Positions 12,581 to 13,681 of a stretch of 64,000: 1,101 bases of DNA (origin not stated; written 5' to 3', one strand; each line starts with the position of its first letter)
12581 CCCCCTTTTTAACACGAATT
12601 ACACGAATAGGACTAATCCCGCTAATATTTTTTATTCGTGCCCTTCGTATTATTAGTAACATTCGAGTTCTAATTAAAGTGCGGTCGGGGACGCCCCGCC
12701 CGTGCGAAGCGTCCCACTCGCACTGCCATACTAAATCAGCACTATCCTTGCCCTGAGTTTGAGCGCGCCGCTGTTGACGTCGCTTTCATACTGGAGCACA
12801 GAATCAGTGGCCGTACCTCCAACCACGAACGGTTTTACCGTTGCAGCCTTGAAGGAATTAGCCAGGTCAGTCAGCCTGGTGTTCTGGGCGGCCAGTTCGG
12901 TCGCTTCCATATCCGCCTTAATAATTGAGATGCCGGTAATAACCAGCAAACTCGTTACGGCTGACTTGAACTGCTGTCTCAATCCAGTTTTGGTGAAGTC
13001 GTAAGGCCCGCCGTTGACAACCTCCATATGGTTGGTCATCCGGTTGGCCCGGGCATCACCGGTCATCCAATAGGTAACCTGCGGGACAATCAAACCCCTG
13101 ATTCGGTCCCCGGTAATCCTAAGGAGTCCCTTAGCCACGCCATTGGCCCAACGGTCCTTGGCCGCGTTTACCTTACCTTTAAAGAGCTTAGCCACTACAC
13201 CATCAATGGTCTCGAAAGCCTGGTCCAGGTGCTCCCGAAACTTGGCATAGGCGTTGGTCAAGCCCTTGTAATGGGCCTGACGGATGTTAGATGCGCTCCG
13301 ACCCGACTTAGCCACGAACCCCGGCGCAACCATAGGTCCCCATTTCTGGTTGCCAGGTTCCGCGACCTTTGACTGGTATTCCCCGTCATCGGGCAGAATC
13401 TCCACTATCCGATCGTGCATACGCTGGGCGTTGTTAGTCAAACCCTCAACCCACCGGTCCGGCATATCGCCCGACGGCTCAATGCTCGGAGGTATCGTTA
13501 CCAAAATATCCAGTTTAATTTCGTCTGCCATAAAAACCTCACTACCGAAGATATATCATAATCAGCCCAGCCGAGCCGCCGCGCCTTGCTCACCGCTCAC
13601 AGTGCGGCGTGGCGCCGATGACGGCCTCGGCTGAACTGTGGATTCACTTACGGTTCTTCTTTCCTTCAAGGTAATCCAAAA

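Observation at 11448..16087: A divergent pair: ECF sigma / ZAS anti-sigma versus a zinc-ribbon / S1 protease lipoprotein / hypothetical / fibre-like repeat operon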

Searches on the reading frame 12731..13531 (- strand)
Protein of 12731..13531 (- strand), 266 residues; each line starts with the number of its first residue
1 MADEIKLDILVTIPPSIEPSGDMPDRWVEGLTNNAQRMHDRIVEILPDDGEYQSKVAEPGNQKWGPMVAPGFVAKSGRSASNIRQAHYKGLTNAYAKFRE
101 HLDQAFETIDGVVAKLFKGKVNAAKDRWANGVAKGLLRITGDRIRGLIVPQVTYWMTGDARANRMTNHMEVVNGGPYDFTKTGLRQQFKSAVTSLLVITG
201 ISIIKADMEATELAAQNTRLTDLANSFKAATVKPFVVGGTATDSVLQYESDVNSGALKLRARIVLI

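Call 3: search_protein_families(library=pfam, proteins=[window:12731-13531:-], max_evalue=0.1)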
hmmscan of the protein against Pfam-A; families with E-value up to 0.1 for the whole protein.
window:12731-13531:- (266 aa): 0 families

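Call 4: search_protein_families(library=phrogs, proteins=[window:12731-13531:-], max_evalue=0.1)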
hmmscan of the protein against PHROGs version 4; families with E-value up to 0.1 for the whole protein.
window:12731-13531:- (266 aa): 0 families

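Call 7: search_protein_families(library=ncbifam, proteins=[window:12731-13531:-], max_evalue=1)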
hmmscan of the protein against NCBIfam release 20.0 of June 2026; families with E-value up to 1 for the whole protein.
window:12731-13531:- (266 aa): 1 family
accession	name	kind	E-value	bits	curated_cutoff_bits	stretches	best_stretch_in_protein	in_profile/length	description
NF038329.2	gly_rich_SclB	equivalog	0.093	11.6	325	1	186-233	24-71/442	LPXTG-anchored collagen-like adhesin Scl2/SclB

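Call 9: find_encoding_contigs(protein=window:12731-13531:-, flank=10000, max_places=10)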
Protein window:12731-13531:- (266 aa): 2 contigs read that carry it; 1 place shown.
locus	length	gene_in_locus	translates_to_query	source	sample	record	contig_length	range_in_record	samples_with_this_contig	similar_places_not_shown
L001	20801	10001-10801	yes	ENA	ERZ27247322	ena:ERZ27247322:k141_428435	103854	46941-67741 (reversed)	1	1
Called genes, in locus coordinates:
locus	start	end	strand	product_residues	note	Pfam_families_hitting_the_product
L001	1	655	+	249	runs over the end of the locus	PF23023:Anti-Pycsar_Apyc1 (weak), PF00753:Lactamase_B (weak), PF12706:Lactamase_B_2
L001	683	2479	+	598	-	PF02776:TPP_enzyme_N, PF00205:TPP_enzyme_M, PF02775:TPP_enzyme_C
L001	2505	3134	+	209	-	PF13302:Acetyltransf_3, PF00583:Acetyltransf_1 (weak)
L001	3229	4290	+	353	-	PF00155:Aminotran_1_2, PF01053:Cys_Met_Meta_PP, PF00266:Aminotran_5 (weak), PF01041:DegT_DnrJ_EryC1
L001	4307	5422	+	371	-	PF00155:Aminotran_1_2, PF01041:DegT_DnrJ_EryC1, PF00266:Aminotran_5, PF01212:Beta_elim_lyase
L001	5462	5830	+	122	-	PF04138:GtrA_DPMS_TM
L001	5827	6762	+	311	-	PF00535:Glycos_transf_2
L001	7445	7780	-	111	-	-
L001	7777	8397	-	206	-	-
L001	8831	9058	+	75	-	-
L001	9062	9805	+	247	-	PF00089:Trypsin (weak), PF13365:Trypsin_2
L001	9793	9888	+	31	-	-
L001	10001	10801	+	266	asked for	-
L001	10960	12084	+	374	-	-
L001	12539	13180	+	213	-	PF02811:PHP, PF13263:PHP_C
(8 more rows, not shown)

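Call 10: find_homologous_proteins(query=window:12731-13531:-, max_evalue=0.001)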
Query window:12731-13531:- (266 aa): 89 proteins with E <= 0.001 among 991 candidates.
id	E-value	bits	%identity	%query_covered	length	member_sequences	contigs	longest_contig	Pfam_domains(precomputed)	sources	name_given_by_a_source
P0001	2.4e-118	412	66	100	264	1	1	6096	-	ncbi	ncbi:MAG: hypothetical protein V1709_04480 [Planctomycetota bacterium]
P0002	2.0e-117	409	68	100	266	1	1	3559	-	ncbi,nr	ncbi:MAG: hypothetical protein HY762_08695 [Planctomycetes bacterium]|nr:hypothetical protein [Planc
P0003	7.7e-116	404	65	100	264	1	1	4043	-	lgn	-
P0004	5.7e-115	401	64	100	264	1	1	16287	-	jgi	jgi:hypothetical protein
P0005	5.8e-115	401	67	100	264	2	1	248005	-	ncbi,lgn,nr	ncbi:MAG: hypothetical protein HZA49_08795 [Planctomycetes bacterium]|nr:hypothetical protein [Planc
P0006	1.8e-114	399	64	100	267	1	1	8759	-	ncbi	ncbi:MAG: hypothetical protein AB1599_07700 [Planctomycetota bacterium]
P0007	1.9e-113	396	65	100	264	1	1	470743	-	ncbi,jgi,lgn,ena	ncbi:MAG: hypothetical protein WC980_03630 [Candidatus Brocadiia bacterium]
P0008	1.0e-112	394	65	100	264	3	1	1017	-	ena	-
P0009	1.2e-112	393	66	100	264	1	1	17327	-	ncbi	ncbi:MAG: hypothetical protein V1701_10765 [Planctomycetota bacterium]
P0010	4.8e-112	391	65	100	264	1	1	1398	-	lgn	-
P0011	7.7e-112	391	66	100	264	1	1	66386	-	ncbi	ncbi:MAG: hypothetical protein V1871_07635 [Planctomycetota bacterium]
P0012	8.3e-112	391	63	100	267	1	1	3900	-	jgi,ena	-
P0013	2.2e-111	389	64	100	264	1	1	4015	-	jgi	jgi:hypothetical protein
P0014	2.8e-111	389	64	100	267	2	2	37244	-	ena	-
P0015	4.4e-111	388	64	100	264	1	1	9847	-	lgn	-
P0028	1.2e-104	367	62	100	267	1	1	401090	-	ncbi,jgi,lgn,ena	ncbi:MAG: hypothetical protein WC980_05065 [Candidatus Brocadiia bacterium]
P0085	1.1e-42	164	37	87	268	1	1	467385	-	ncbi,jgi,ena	ncbi:MAG: hypothetical protein WC980_01320 [Candidatus Brocadiia bacterium]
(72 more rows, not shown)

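Call 12: find_encoding_contigs(protein=P0007, flank=8000, max_places=2)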
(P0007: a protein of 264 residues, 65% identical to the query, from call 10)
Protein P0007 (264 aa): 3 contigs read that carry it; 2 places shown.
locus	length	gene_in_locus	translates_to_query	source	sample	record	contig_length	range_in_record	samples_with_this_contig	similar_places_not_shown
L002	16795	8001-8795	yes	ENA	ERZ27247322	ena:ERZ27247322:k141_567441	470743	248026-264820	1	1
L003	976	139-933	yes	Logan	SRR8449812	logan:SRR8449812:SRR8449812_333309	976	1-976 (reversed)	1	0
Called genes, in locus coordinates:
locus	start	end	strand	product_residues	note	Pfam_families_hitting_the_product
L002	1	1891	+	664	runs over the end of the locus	PF01926:MMR_HSR1, PF02421:FeoB_N, PF17910:FeoB_Cyto, PF07670:Gate, PF07664:FeoB_C, PF07670:Gate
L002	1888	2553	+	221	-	PF02742:Fe_dep_repr_C, PF04023:FeoA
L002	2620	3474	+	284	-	PF01520:Amidase_3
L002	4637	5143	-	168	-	PF10771:DUF2582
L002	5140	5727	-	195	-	-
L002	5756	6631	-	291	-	-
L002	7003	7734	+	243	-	PF13365:Trypsin_2, PF00089:Trypsin (faint)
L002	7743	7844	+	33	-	-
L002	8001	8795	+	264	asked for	-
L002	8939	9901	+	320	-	-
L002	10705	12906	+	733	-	PF00069:Pkinase, PF07714:PK_Tyr_Ser-Thr, PF03109:ABC1, PF13414:TPR_11, PF13432:TPR_16, PF00515:TPR_1, PF07719:TPR_2, PF13414:TPR_11, +19 more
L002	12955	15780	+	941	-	-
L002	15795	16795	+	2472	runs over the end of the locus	PF13385:Laminin_G_3, PF10102:DUF2341, PF00041:fn3, PF25390:WD40_RLD, PF00415:RCC1, PF00415:RCC1, PF13540:RCC1_2, PF25390:WD40_RLD, +8 more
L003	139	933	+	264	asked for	-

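Call 13: find_encoding_contigs(protein=P0028, flank=8000, max_places=2)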
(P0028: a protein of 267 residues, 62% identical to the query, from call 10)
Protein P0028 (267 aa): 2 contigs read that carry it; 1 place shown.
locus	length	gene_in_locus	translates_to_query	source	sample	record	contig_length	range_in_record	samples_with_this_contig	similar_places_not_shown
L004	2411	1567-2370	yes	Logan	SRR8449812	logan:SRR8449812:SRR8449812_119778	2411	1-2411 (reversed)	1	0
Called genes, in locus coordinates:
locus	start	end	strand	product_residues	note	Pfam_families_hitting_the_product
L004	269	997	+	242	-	PF00089:Trypsin (weak), PF13365:Trypsin_2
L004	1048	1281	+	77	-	-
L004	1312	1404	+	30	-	-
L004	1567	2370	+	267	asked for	-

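Call 14: find_encoding_contigs(protein=P0085, flank=8000, max_places=2)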
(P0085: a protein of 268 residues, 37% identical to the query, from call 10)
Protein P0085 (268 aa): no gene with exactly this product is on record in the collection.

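Call 23: find_related_loci(query=A1, collection=genome_contigs, flank=6000)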
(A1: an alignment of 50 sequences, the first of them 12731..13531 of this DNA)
Query A1 (266 aa) in genome_contigs; peptide patterns used: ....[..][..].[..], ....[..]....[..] (x = any residue, [..] = any of these).
200 stretches matched a pattern; 53 encode a relative of the query (tblastn E <= 1e-3); 53 distinct loci.
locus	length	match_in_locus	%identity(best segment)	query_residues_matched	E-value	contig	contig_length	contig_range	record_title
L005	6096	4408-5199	66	1-266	7e-127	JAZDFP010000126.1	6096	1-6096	MAG: Planctomycetota bacterium isolate MEGAHIT-group-0.212 k141_20498388, whole genome shotgun sequence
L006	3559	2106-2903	68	1-266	3e-129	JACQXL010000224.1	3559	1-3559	MAG: Planctomycetota bacterium isolate NC_groundwater_1514_Pr4_B-0.1um_50_3 SR1-18-B1_scaffold_643951, whole genome shot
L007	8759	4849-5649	64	1-266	1e-122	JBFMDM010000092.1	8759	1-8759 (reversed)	MAG: Planctomycetota bacterium isolate MAG219 MAG219_92, whole genome shotgun sequence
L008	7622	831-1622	66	1-266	3e-121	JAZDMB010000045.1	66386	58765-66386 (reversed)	MAG: Planctomycetota bacterium isolate MEGAHIT-group-0.630 k141_13461533, whole genome shotgun sequence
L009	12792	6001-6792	66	1-266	6e-121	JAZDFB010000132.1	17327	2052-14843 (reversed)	MAG: Planctomycetota bacterium isolate MEGAHIT-group-0.182 k141_11419447, whole genome shotgun sequence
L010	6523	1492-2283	65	1-266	5e-118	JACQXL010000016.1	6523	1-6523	MAG: Planctomycetota bacterium isolate NC_groundwater_1514_Pr4_B-0.1um_50_3 SR1-18-B1_scaffold_71290, whole genome shotg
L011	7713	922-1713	62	1-266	4e-115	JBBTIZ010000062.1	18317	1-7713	MAG: Planctomycetota bacterium isolate H41-bin223_1 H41_bin223_1_000000000062, whole genome shotgun sequence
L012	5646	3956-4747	64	1-266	3e-114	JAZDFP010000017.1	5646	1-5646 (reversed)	MAG: Planctomycetota bacterium isolate MEGAHIT-group-0.212 k141_7482182, whole genome shotgun sequence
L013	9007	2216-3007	61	1-266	1e-112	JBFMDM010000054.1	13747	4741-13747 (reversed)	MAG: Planctomycetota bacterium isolate MAG219 MAG219_54, whole genome shotgun sequence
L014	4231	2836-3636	63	1-266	1e-113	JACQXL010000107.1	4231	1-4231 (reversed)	MAG: Planctomycetota bacterium isolate NC_groundwater_1514_Pr4_B-0.1um_50_3 SR1-18-B1_scaffold_263735, whole genome shot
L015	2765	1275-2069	61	1-266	1e-114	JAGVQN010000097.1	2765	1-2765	MAG: Candidatus Brocadiia bacterium isolate DeMMO3_52 c_000000048541, whole genome shotgun sequence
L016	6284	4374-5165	60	1-266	2e-109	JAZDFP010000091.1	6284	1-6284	MAG: Planctomycetota bacterium isolate MEGAHIT-group-0.212 k141_11883125, whole genome shotgun sequence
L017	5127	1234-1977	40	18-262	1e-54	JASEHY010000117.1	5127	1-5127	MAG: Planctomycetota bacterium isolate Yes70-35 NODE_117_length_5127_cov_4.656151, whole genome shotgun sequence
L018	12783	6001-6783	37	6-265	3e-53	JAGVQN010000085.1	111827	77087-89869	MAG: Candidatus Brocadiia bacterium isolate DeMMO3_52 c_000000055485, whole genome shotgun sequence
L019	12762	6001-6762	37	7-259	1e-52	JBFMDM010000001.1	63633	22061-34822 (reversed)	MAG: Planctomycetota bacterium isolate MAG219 MAG219_1, whole genome shotgun sequence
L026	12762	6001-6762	37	1-251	1e-49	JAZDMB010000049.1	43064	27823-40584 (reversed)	MAG: Planctomycetota bacterium isolate MEGAHIT-group-0.630 k141_15630203, whole genome shotgun sequence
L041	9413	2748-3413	37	4-223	3e-43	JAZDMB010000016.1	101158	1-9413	MAG: Planctomycetota bacterium isolate MEGAHIT-group-0.630 k141_2317734, whole genome shotgun sequence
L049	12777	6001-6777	37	5-263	2e-40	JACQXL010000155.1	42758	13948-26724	MAG: Planctomycetota bacterium isolate NC_groundwater_1514_Pr4_B-0.1um_50_3 SR1-18-B1_scaffold_338621, whole genome shot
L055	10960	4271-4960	31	23-246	1e-33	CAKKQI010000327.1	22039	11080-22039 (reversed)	Candidatus Brocadiaceae bacterium isolate Hainich-H41-bin252-1 genome assembly, contig: H41-bin252_1_Hain_H41_02um_R2_15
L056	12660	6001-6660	32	5-223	2e-33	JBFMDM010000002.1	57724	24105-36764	MAG: Planctomycetota bacterium isolate MAG219 MAG219_2, whole genome shotgun sequence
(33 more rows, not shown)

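Call 24: predict_structure(alignment_id=A1)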
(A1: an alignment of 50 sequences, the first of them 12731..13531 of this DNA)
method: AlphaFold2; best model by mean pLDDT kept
length: 266 residues; sequences in the alignment: 50
mean_pLDDT: 91.4   pTM: 0.76
mean pLDDT of the five models: 91.4, 90.8, 90.0, 89.9, 88.3
residues with pLDDT >= 90: 194; 70-90: 69; 50-70: 3; < 50: 0
segments of 3 or more residues with pLDDT < 50: none
pLDDT, mean of each block of 10 residues (from residue 1): 90 91 91 93 92 88 82 86 86 90 93 93 93 92 89 93 90 96 94 95 92 96 97 94 94 82 96
secondary structure, 60 per line:
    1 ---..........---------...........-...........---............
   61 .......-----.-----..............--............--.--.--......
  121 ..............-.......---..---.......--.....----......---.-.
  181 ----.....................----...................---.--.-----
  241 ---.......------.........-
elements in order: E4-13 H23-33 H35-45 H49-67 H80-92 H95-106 H115-134 H136-140 H151-156 H160-164 E169-174 H185-205 H210-227 E244-250 E257-265

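Call 29: fold_search(model_id=the predicted structure, library=pdb)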
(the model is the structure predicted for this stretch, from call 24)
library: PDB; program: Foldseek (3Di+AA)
matches with E <= 10: 123; with E <= 0.001: 0
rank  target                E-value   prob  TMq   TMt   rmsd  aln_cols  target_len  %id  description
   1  9d38_D                6.6e-01  0.08  0.12  0.05  19.7       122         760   11  Open state of Gly-,Glu-,EU1622-240 bound GluN1a-2B-2D NMDAR (released 2025-02-26)
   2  7tet_D                1.1e+00  0.02  0.11  0.05  23.3       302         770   10  Cryo-EM structure of GluN1b-2B NMDAR in complex with Fab5 in non-active2-like conformation (released 2022-03-02)
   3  4kxr_A                1.2e+00  0.14  0.12  0.31  10.6       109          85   16  Structure of the Mycobacterium tuberculosis type VII secretion system chaperone EspG5 in complex with PE25-PPE41 dimer (released 2014-05-28)
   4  6whw_A                1.2e+00  0.01  0.10  0.04  26.3       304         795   11  GluN1b-GluN2B NMDA receptor in complex with GluN2B antagonist SDZ 220-040, class 1 (released 2020-07-15)
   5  9unr_D                1.3e+00  0.01  0.10  0.05  26.1       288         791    8  native NMDA receptor-GluN1/N2A/N2B-S1 in the closed state (released 2026-02-18)
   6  9c7c_B                1.4e+00  0.01  0.09  0.04  24.5       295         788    7  Diheteromeric GluN1/GluN2A (delM653) in nanodisc complexed with glycine, glutamate, and GNE-4123, open conformation (released 2025-09-24)
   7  6why_B                1.5e+00  0.02  0.11  0.05  24.0       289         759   10  GluN1b-GluN2B NMDA receptor in complex with GluN1 antagonist L689,560, class 1 (released 2020-07-15)
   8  9c7c_A                1.8e+00  0.01  0.10  0.05  25.3       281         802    9  Diheteromeric GluN1/GluN2A (delM653) in nanodisc complexed with glycine, glutamate, and GNE-4123, open conformation (released 2025-09-24)
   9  6whs_B                2.0e+00  0.01  0.10  0.05  26.3       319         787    8  GluN1b-GluN2B NMDA receptor in non-active 1 conformation at 3.95 angstrom resolution (released 2020-08-05)
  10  4w4k_A                2.3e+00  0.10  0.12  0.31  10.7       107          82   16  Crystal structure of a PE25-PPE41 heterodimer from a type VII secretion system of M. tuberculosis (released 2014-10-01)
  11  4gfl_B                2.3e+00  0.06  0.17  0.25  19.5       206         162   11  NO mechanism, slma (released 2013-06-19)
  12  8jiz_D                2.4e+00  0.04  0.12  0.05  19.4       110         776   15  Cryo-EM structure of GluN1-2A NMDAR in complex with human Fab5F6 in two fab bind conformation (released 2024-06-05)
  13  2kx9_MODEL_1_A        2.6e+00  0.04  0.12  0.06  22.9       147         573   12  Solution Structure of the Enzyme I dimer Using Residual Dipolar Couplings and Small Angle X-Ray Scattering (released 2010-09-15)
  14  4xze_B                2.6e+00  0.02  0.09  0.06  20.3       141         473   16  The crystal structure of Hazara virus nucleoprotein (released 2015-09-02)
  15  4w4k_C                2.9e+00  0.08  0.13  0.33   9.2       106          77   13  Crystal structure of a PE25-PPE41 heterodimer from a type VII secretion system of M. tuberculosis (released 2014-10-01)
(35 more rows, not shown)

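Call 36: fold_search(model_id=the predicted structure, library=viral)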
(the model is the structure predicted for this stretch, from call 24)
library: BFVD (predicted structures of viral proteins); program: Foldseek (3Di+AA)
matches with E <= 10: 120; with E <= 0.001: 0
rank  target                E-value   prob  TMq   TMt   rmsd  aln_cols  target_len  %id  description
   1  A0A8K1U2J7            6.5e-01  0.06  0.16  0.05  23.9       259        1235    7  Uncharacterized protein [Riboviria sp.]
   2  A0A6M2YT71            9.3e-01  0.15  0.13  0.21   5.9        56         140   12  Head-tail connector [Mycobacterium phage Weirdo19]
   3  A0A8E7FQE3            1.2e+00  0.16  0.13  0.23   4.4        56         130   16  (no name in the UniProt tables at hand)
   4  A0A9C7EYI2            1.4e+00  0.02  0.14  0.07  25.9       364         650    6  Uncharacterized protein [Melicertus latisulcatus majanivirus]
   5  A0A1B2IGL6            1.7e+00  0.02  0.10  0.16  11.9       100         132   18  (no name in the UniProt tables at hand)
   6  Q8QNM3                2.0e+00  0.06  0.10  0.16  13.0        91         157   16  EsV-1-41 [Ectocarpus siliculosus virus 1 (isolate New Zealand/Kaikoura/1988)]
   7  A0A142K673            2.1e+00  0.03  0.15  0.18  19.3       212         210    8  Transcriptional regulator [Streptomyces phage Chymera]
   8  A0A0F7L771            2.2e+00  0.03  0.14  0.08  20.7       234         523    9  Phage head morphogenesis domain-containing protein [uncultured marine virus]
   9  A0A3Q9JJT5            2.4e+00  0.06  0.13  0.23   9.1        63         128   14  (no name in the UniProt tables at hand)
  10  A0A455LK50            2.4e+00  0.01  0.11  0.04  32.0       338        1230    8  Glycoprotein [Taiyuan leafhopper virus]
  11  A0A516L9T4            2.5e+00  0.06  0.09  0.02   5.3        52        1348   10  (no name in the UniProt tables at hand)
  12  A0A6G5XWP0            2.5e+00  0.03  0.10  0.12  18.0       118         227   12  (no name in the UniProt tables at hand)
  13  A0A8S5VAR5            2.7e+00  0.08  0.13  0.25   5.5        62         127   13  Uncharacterized protein [Siphoviridae sp. ct6bU4]
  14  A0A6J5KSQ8            2.8e+00  0.02  0.11  0.10  20.7       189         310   15  ANK domain containing protein [uncultured Caudovirales phage]
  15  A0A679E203            2.8e+00  0.01  0.11  0.09  19.9       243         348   10  VP7 [Aedes pseudoscutellaris reovirus]
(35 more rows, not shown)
